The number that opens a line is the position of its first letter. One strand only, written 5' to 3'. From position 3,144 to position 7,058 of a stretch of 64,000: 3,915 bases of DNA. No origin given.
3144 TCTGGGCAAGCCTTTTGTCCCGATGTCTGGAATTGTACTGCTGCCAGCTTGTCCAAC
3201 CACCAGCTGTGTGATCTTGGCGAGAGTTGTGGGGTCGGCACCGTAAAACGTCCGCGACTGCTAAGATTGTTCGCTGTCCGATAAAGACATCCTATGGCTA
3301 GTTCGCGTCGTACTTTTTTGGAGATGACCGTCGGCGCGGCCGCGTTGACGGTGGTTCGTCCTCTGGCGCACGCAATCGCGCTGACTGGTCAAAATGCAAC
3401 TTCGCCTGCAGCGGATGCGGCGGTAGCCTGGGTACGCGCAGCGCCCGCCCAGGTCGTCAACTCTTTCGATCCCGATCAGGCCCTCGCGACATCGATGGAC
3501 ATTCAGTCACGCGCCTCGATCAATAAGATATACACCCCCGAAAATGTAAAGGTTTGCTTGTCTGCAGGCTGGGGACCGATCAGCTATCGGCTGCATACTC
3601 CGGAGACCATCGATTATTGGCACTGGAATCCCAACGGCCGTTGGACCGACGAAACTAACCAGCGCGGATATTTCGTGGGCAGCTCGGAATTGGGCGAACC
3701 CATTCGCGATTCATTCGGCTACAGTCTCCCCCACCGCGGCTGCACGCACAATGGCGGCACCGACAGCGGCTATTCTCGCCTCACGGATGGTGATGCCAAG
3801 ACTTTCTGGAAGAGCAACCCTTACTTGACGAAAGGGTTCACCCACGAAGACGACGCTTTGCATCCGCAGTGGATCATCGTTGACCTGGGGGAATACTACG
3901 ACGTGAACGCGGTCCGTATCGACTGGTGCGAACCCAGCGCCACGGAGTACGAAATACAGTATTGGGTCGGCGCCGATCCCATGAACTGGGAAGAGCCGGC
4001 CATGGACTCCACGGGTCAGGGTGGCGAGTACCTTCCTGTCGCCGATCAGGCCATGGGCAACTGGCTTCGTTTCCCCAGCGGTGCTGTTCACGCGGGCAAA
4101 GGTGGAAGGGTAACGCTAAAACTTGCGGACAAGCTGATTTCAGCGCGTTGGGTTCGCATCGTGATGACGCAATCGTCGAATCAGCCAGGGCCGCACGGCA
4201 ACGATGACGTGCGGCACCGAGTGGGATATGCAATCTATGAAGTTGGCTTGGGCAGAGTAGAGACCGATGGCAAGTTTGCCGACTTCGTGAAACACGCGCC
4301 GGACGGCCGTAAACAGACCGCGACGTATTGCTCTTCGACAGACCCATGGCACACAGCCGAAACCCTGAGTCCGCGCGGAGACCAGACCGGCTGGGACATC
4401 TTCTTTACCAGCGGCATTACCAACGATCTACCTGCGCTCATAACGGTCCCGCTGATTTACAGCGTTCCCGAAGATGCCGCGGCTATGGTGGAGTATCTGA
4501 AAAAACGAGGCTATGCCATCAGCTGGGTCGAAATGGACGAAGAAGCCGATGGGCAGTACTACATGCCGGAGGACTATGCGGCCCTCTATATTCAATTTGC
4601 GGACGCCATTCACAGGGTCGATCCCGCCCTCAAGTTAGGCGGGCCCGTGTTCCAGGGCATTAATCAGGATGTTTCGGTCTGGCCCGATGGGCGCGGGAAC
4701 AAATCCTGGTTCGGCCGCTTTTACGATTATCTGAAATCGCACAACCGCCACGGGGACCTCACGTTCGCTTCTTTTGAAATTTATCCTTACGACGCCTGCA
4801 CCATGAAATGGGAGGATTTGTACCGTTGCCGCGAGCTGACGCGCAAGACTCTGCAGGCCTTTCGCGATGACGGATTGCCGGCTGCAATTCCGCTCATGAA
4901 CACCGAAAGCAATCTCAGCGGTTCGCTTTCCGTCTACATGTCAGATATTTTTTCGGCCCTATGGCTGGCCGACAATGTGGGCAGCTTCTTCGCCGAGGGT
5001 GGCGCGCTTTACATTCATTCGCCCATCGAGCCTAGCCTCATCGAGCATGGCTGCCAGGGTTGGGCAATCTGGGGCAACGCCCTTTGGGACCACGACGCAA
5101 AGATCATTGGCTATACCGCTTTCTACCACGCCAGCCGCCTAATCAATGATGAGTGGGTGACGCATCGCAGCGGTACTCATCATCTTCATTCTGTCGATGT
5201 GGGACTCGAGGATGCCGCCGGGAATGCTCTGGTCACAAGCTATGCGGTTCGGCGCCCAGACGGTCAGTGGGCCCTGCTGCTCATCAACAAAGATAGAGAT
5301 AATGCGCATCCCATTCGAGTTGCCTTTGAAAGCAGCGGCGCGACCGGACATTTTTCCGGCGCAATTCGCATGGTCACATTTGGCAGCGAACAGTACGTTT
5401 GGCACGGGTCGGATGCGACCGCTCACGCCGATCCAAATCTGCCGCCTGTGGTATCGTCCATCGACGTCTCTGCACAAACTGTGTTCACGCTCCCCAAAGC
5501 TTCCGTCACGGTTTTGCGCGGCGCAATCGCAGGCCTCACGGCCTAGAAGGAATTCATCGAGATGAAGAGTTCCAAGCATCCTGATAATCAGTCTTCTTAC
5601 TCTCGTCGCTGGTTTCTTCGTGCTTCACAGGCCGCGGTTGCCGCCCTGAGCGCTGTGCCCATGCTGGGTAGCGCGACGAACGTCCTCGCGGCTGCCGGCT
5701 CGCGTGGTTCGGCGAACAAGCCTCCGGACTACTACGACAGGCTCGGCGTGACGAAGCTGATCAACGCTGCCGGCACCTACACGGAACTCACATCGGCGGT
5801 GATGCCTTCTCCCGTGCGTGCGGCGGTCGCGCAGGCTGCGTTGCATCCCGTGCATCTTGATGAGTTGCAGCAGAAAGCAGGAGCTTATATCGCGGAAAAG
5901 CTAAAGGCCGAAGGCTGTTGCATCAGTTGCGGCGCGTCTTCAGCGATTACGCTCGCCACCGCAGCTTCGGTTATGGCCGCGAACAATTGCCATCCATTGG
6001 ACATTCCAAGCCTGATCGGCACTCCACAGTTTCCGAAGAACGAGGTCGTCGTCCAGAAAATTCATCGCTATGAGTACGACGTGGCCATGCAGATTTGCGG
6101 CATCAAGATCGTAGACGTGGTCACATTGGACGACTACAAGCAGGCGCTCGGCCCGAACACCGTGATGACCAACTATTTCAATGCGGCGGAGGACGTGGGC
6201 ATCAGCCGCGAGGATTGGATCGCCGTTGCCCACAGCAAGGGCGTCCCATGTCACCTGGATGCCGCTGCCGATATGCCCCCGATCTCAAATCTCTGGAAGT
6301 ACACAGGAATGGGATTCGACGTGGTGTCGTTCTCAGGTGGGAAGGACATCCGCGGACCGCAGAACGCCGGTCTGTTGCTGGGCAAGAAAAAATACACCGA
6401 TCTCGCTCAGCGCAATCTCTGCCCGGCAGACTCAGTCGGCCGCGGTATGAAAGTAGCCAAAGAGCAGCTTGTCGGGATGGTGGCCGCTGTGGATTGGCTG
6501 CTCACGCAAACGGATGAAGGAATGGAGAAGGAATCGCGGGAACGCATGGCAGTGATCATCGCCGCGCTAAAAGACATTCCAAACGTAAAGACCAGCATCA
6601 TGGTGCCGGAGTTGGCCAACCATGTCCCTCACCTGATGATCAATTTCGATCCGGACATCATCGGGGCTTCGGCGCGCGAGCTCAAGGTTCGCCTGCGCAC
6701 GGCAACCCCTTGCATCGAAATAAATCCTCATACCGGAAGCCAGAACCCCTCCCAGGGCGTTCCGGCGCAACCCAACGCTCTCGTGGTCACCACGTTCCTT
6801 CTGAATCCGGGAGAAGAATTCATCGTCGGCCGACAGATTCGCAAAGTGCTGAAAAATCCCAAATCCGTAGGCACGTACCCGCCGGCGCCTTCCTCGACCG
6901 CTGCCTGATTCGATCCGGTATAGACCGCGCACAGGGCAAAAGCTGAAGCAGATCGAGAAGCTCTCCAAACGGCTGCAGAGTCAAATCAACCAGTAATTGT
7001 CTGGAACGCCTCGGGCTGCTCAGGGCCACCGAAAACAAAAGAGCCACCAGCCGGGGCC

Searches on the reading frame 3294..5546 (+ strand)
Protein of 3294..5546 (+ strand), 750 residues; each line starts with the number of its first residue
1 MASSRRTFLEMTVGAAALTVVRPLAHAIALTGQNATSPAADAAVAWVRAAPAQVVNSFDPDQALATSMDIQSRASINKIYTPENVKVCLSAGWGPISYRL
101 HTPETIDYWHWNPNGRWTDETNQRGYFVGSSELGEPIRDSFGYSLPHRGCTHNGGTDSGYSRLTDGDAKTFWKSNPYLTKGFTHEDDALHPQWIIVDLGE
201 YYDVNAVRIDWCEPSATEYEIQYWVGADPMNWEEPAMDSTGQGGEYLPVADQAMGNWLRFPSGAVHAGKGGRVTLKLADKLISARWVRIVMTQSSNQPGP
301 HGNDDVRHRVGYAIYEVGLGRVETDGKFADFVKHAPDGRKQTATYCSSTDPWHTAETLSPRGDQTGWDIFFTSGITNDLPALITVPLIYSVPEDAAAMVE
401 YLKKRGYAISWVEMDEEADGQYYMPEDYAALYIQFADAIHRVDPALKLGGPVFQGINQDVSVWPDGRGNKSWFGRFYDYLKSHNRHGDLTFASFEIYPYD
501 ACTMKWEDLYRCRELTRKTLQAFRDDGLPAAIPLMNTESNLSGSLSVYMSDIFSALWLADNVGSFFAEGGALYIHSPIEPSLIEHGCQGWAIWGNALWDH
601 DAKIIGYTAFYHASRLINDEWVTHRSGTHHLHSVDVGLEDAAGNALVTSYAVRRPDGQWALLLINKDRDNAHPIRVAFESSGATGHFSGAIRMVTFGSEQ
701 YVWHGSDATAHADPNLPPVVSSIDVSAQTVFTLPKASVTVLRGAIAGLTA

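Call 56: search_protein_families(library=pfam, proteins=[window:3294-5546:+], max_evalue=0.00001)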
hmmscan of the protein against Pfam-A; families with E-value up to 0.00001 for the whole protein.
window:3294-5546:+ (750 aa): 2 families
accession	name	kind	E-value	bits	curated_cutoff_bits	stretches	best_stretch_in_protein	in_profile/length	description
PF00754.31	F5_F8_type_C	-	3.1e-10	40.7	28.2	1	159-296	13-117/127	F5/8 type C domain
PF22633.2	F5_F8_type_C_2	-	2e-08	35.2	27.8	1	163-243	2-73/91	NedA-like, galactose-binding domain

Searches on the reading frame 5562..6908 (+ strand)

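Call 56: search_protein_families(library=pfam, proteins=[window:5562-6908:+], max_evalue=0.00001)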
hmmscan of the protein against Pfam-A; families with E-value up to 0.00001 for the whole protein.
window:5562-6908:+ (448 aa): 1 family
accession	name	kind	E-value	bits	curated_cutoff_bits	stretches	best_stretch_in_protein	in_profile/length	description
PF00266.25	Aminotran_5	-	3.8e-06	26.6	21.5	0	186-280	126-219/371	Aminotransferase class-V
